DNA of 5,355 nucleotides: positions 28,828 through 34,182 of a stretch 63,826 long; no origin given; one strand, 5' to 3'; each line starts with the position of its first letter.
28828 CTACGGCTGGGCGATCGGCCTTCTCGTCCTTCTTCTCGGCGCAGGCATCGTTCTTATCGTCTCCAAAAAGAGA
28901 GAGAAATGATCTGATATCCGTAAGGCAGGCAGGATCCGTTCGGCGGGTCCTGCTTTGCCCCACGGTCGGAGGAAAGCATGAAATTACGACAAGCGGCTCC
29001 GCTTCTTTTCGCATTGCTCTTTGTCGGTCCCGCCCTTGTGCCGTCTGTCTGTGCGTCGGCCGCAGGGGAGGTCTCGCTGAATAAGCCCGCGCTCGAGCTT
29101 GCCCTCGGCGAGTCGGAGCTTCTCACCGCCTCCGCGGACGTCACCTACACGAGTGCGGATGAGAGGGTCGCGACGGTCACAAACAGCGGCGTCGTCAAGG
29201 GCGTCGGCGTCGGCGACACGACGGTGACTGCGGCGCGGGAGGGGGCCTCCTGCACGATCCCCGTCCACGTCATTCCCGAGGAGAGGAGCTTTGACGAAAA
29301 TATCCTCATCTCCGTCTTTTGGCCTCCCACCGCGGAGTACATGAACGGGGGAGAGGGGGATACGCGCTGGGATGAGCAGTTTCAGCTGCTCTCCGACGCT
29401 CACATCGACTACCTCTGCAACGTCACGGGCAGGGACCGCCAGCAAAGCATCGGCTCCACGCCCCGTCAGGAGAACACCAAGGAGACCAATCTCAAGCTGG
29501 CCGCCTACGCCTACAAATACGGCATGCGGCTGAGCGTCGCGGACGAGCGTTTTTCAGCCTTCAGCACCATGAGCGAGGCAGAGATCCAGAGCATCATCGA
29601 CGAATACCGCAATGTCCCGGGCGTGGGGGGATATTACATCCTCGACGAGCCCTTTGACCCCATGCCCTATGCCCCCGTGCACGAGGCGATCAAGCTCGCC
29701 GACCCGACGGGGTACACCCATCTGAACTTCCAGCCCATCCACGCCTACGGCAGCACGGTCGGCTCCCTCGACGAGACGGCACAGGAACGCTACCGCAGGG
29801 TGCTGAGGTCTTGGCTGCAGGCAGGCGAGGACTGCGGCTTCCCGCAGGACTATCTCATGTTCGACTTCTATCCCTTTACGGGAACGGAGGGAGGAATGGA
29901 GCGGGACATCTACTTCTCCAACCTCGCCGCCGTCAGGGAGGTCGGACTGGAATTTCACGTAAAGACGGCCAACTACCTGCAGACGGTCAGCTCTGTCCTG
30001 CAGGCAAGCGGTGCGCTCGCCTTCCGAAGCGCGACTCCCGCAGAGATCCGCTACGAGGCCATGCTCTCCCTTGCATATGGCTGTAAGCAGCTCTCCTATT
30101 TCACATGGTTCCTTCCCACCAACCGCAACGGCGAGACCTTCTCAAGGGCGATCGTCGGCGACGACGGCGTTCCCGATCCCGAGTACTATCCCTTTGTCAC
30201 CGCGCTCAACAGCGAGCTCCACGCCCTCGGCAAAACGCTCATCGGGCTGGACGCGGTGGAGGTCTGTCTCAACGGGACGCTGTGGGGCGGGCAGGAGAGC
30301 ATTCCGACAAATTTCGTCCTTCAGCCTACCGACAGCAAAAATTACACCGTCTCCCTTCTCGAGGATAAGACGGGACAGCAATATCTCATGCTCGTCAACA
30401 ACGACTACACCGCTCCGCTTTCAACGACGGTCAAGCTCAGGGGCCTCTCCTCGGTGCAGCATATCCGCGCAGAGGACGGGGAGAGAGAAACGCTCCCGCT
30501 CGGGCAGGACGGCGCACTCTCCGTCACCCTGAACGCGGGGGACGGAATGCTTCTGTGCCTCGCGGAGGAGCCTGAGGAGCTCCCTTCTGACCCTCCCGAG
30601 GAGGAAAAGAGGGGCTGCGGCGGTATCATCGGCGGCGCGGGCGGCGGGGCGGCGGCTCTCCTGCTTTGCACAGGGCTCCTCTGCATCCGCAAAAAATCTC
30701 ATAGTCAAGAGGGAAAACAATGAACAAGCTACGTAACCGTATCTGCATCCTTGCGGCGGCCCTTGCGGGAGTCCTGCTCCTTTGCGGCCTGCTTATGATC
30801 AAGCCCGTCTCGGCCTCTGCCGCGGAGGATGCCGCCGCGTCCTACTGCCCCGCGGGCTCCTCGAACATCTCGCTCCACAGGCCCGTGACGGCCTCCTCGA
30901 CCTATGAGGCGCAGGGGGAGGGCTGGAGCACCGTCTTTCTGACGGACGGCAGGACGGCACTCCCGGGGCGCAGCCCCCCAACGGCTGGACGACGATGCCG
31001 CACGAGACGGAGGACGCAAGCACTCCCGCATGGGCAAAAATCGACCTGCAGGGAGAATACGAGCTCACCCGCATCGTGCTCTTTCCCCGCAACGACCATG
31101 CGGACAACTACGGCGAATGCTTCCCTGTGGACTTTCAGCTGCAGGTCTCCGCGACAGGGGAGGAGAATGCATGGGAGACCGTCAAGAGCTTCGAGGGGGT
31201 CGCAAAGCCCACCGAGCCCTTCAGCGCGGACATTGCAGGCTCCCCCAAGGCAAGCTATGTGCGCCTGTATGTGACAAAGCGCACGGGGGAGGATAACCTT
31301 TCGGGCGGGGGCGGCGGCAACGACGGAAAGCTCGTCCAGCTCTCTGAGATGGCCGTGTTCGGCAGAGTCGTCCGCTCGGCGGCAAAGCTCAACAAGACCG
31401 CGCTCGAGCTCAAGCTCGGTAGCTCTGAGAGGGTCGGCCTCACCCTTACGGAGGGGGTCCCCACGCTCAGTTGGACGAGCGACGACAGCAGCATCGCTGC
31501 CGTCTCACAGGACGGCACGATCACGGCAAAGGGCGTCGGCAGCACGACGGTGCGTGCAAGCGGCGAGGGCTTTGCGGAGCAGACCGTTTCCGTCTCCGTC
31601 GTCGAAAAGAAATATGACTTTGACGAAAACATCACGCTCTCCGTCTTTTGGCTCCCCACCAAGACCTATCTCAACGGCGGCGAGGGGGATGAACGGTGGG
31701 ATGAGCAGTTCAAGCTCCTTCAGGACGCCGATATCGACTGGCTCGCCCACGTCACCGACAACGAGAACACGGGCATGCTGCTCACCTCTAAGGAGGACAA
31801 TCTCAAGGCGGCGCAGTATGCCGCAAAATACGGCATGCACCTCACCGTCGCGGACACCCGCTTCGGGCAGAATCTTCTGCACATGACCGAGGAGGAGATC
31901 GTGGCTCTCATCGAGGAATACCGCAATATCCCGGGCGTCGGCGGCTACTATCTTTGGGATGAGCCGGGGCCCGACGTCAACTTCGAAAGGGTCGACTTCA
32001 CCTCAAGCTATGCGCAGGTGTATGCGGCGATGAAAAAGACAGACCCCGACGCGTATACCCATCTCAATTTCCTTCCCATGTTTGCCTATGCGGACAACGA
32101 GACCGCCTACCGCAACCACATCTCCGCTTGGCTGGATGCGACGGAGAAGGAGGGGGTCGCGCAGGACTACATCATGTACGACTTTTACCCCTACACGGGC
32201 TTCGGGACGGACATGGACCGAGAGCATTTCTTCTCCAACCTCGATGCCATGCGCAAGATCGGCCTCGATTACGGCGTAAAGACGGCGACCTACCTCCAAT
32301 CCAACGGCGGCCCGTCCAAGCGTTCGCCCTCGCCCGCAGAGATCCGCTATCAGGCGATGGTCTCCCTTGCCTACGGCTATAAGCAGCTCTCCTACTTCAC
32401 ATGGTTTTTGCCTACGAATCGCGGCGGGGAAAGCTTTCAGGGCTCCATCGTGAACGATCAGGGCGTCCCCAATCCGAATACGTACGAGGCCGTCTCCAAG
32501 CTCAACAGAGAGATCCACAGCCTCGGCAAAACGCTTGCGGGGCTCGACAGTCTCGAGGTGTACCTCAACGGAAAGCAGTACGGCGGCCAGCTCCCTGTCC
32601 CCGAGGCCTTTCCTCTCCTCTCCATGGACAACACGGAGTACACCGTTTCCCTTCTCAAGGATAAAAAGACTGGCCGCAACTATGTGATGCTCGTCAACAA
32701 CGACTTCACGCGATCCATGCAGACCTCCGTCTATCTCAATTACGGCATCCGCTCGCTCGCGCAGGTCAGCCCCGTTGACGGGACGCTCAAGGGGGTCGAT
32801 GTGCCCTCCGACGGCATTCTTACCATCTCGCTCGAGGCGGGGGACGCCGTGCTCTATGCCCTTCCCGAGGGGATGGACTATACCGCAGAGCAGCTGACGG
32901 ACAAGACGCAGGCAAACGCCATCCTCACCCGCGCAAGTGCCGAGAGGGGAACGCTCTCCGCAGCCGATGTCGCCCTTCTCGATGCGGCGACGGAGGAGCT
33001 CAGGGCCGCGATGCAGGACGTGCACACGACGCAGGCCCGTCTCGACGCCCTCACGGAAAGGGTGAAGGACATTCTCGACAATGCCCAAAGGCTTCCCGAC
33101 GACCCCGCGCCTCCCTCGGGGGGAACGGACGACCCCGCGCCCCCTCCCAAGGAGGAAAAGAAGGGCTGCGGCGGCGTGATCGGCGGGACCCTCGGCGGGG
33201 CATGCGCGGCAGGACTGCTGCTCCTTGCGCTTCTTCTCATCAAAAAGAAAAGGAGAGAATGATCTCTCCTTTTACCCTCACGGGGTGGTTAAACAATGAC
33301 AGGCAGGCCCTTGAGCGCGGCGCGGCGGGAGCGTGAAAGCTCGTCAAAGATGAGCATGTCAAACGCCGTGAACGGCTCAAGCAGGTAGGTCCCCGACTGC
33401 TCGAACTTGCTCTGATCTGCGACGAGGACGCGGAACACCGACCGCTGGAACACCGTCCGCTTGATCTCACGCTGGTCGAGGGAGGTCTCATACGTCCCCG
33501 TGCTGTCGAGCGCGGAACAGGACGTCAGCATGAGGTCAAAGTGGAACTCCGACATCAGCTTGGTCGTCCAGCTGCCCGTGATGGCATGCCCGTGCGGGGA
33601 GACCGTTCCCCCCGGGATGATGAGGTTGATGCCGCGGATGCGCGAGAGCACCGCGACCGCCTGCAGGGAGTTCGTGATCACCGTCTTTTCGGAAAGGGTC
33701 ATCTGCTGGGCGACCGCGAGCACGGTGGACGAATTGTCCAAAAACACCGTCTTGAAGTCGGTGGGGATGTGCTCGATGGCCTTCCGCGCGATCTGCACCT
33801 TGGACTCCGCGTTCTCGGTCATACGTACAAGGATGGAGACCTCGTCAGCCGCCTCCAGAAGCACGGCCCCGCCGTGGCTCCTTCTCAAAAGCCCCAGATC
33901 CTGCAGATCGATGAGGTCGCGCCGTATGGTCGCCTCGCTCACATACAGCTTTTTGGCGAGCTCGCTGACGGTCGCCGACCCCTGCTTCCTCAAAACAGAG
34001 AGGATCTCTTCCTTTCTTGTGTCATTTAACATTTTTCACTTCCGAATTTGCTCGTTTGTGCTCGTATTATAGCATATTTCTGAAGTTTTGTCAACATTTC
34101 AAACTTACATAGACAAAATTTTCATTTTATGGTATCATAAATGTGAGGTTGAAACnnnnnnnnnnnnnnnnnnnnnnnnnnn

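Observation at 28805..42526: Shared Cys-containing C-terminal tripartite tail on four surface proteins: candidate dedicated sorting signal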

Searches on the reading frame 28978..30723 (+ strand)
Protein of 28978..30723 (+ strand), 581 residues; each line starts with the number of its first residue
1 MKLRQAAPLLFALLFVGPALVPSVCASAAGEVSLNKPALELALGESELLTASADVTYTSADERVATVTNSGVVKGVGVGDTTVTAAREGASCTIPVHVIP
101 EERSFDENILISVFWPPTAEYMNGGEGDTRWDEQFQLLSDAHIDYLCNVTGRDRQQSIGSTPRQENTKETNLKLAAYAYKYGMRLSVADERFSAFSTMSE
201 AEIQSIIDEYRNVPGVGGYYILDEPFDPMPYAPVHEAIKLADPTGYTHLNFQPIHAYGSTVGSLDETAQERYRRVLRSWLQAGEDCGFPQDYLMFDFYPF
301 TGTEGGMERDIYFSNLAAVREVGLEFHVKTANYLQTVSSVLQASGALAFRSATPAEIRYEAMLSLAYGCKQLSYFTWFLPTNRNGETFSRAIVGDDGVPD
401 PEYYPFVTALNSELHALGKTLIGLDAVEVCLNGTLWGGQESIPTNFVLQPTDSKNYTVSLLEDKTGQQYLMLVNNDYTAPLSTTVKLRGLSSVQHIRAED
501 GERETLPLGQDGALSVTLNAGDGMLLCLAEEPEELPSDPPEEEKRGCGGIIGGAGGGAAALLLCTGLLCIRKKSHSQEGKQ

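Call 6: search_protein_families(library=ncbifam, proteins=[window:28978-30720:+], max_evalue=10)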
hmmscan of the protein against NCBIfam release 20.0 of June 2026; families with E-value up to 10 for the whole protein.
window:28978-30720:+ (581 aa): 0 families

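Call 7: search_protein_families(library=pfam, proteins=[window:28978-30720:+], max_evalue=0.01)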
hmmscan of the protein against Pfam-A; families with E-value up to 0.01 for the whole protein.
window:28978-30720:+ (581 aa): 3 families
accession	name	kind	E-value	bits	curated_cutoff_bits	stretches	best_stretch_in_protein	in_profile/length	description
PF02368.24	Big_2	-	1.8e-06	28.3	22.8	1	53-85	34-66/79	Bacterial Ig-like domain (group 2)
PF01456.22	Mucin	-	0.00043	20.7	34.7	1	7-93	4-90/143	Mucin-like glycoprotein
PF21461.3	HL_N-beta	-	0.0038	17.4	27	1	49-98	8-57/57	Hyaluronate lyase, N-terminal beta-sheet domain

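Call 20: find_encoding_contigs(protein=window:28978-30723:+, flank=10000, max_places=6)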
Protein window:28978-30723:+ (581 aa): no gene with exactly this product is on record in the collection.

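Call 50: find_homologous_proteins(query=window:28978-30720:+, max_evalue=0.00001)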
Query window:28978-30720:+ (581 aa): 35 proteins with E <= 0.00001 among 8000 candidates.
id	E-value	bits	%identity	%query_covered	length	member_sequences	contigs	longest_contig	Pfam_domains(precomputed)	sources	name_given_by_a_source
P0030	0.0e+0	1328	100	100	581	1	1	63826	PF02368.25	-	-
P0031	5.7e-273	925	72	100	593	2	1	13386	-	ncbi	-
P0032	1.4e-248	844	71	92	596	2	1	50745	PF02368.25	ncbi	-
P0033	4.5e-238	810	64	97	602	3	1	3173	PF26182.1,PF02368.25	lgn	-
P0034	7.2e-233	792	63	99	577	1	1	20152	PF02368.25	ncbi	-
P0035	3.4e-217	741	64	90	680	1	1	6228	PF02368.25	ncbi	-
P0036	5.2e-195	667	59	87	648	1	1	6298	PF02368.25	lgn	-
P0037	6.9e-191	654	58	87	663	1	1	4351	PF02368.25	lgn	-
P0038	3.3e-179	615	55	87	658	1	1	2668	-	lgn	-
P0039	2.0e-172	593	54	86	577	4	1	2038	PF02368.25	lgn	-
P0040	1.2e-161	557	52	87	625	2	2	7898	-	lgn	-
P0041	7.0e-154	532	52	86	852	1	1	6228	PF00754.32,PF22633.4,PF02449.22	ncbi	-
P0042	3.3e-150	519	50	86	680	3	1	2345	PF26918.1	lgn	-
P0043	3.6e-146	506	48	91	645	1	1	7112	PF26182.1,PF02368.25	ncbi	-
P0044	2.1e-145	504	51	86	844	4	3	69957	PF00754.32,PF22633.4,PF02449.22,PF02368.25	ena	-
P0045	5.8e-145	502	50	88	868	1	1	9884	PF00754.32,PF22633.4,PF02449.22,PF02368.25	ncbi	-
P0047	6.4e-143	495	49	86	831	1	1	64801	PF00754.32,PF22633.4,PF02449.22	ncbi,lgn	-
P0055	7.2e-90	320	39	87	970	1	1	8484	PF00754.32,PF22633.4,PF02368.25,PF16391.12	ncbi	-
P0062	5.3e-66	241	42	62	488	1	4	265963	PF00754.32,PF26182.1,PF22633.4,PF02368.25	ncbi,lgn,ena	-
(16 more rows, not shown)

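Call 55: list_cluster_members(proteins=[P0031, P0032, P0034, P0047, P0045, P0062, P0019, P0055, P0043])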
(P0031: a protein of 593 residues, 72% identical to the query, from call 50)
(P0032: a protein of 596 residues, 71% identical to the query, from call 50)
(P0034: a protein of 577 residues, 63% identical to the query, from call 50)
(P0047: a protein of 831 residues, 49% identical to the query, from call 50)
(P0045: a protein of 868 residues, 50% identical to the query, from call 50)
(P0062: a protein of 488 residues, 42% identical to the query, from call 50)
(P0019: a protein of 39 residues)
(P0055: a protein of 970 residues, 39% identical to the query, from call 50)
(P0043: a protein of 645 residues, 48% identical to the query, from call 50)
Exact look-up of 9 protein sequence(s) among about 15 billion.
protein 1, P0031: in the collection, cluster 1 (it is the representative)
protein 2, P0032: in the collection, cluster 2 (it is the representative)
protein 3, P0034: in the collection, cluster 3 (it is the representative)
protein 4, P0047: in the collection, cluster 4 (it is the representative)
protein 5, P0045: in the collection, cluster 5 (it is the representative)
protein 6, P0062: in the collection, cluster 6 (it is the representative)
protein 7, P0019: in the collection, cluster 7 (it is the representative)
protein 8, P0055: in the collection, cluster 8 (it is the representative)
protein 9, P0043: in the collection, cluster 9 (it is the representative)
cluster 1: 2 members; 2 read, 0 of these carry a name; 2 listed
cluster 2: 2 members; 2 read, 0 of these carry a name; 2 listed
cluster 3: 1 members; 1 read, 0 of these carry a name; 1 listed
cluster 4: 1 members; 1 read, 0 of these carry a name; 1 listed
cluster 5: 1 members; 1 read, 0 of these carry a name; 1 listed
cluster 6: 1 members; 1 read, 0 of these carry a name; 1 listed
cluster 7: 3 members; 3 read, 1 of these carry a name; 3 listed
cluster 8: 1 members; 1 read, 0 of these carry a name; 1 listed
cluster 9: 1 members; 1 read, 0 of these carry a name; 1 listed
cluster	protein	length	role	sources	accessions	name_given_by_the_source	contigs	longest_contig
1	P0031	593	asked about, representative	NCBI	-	-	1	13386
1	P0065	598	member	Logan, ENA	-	-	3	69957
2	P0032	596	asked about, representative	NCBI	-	-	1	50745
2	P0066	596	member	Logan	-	-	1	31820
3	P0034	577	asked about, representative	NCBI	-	-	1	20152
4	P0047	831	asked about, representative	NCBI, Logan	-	-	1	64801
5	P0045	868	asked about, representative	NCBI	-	-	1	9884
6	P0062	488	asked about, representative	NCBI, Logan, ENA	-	-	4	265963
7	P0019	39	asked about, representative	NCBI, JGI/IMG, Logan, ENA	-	hypothetical protein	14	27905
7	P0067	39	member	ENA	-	-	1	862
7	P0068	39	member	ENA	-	-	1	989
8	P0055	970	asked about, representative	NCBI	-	-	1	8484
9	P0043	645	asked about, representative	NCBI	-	-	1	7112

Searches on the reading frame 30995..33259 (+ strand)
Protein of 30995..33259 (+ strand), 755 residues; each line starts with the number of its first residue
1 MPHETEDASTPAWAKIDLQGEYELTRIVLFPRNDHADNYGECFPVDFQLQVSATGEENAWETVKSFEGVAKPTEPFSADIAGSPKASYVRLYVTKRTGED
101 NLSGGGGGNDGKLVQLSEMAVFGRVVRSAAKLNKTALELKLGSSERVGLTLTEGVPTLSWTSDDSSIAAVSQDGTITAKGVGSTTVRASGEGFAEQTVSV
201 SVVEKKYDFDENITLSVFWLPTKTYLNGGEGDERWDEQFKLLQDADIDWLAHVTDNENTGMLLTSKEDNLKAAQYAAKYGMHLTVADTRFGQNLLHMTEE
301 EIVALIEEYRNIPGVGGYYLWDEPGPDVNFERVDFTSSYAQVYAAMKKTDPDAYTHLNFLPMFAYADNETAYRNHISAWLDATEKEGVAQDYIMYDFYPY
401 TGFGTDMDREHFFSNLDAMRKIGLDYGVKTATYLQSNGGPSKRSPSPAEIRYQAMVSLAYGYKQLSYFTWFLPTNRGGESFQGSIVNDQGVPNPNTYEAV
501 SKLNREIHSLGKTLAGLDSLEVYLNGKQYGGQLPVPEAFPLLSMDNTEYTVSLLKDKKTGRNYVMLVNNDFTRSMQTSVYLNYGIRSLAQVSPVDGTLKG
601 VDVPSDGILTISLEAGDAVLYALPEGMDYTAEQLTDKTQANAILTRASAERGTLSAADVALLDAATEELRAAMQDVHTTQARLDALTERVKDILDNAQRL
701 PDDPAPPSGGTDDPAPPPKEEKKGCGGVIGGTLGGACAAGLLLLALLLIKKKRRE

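Call 6: search_protein_families(library=ncbifam, proteins=[window:30995-33259:+], max_evalue=10)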
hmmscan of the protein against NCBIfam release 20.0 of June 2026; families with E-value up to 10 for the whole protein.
window:30995-33259:+ (755 aa): 0 families

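Call 7: search_protein_families(library=pfam, proteins=[window:30995-33259:+], max_evalue=0.01)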
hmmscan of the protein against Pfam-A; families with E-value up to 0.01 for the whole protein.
window:30995-33259:+ (755 aa): 4 families
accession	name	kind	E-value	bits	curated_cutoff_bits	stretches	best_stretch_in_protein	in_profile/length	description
PF00754.31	F5_F8_type_C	-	4e-09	37.1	28.2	1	7-100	30-119/127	F5/8 type C domain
PF22633.2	F5_F8_type_C_2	-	4.4e-08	34.1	27.8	1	6-91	15-91/91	NedA-like, galactose-binding domain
PF02449.21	Glyco_hydro_42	-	1.4e-07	31.6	21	1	339-509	217-375/376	Beta-galactosidase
PF02368.24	Big_2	-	4.2e-05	23.8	22.8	1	158-188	36-66/79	Bacterial Ig-like domain (group 2)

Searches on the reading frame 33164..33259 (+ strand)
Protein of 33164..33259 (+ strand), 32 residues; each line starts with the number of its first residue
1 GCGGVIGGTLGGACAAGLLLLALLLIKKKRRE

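Call 6: search_protein_families(library=ncbifam, proteins=[window:33164-33259:+], max_evalue=10)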
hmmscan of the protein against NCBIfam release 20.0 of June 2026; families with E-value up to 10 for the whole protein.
seq(32 aa): 1 family
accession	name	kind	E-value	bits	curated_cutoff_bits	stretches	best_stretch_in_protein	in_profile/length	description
TIGR01167.1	LPXTG_anchor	domain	0.013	16.2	15.9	1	7-31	12-33/34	LPXTG cell wall anchor domain-containing protein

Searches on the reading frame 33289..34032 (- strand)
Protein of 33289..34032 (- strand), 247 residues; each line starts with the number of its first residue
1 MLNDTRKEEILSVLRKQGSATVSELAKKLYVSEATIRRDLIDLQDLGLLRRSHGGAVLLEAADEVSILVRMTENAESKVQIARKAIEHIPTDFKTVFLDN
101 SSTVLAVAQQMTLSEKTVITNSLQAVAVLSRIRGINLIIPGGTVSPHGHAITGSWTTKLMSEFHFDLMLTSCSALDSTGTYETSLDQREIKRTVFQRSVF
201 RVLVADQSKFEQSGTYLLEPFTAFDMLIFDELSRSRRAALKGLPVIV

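Call 16: search_protein_families(library=pfam, proteins=[window:33289-34032:-], max_evalue=0.001)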
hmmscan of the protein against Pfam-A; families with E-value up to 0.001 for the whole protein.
window:33289-34032:- (247 aa): 15 families
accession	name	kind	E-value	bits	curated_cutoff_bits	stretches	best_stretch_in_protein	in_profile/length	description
PF00455.28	DeoRC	-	8e-37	127.1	31.8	1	73-231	1-160/160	DeoR C terminal sensor domain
PF08220.18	HTH_DeoR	-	1.5e-17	63.5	21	1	6-60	1-55/57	DeoR-like helix-turn-helix domain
PF08279.18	HTH_11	-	3.8e-08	33.5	25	1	6-47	1-43/55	HTH domain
PF01022.26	HTH_5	-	2.5e-06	27.7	22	1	9-49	6-45/47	Bacterial regulatory protein, arsR family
PF01047.28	MarR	-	3.3e-06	27.3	24.6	1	10-53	8-51/59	MarR family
PF25213.1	HVO_A0261_N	-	2.8e-05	24.3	35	1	6-55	12-60/86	HVO_A0261 N-terminal domain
PF08280.17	HTH_Mga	-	3.9e-05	24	23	1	4-46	4-46/59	M protein trans-acting positive regulator (MGA) HTH domain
PF13412.12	HTH_24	-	5.3e-05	23.1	21.9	1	4-38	2-36/48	Winged helix-turn-helix DNA-binding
PF19187.6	HTH_PafC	-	5.4e-05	23.4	32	1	10-74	9-72/115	PafC helix-turn-helix domain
PF09339.16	HTH_IclR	-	0.00024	21.2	22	1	9-51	7-50/52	IclR helix-turn-helix domain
PF13404.12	HTH_AsnC-type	-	0.00027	21.1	27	1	9-38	7-36/42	AsnC-type helix-turn-helix domain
PF00392.27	GntR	-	0.0003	20.8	27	1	21-57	26-62/64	Bacterial regulatory proteins, gntR family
PF25212.1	HVO_A0114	-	0.00045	20.4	27.6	1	6-56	23-73/84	HVO_A0114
PF21476.4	PF0610-like_N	-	0.0005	20.7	33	0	5-40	1-35/50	PF0610-like, N-terminal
PF12840.13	HTH_20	-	0.0008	19.8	27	0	9-50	8-49/51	Helix-turn-helix domain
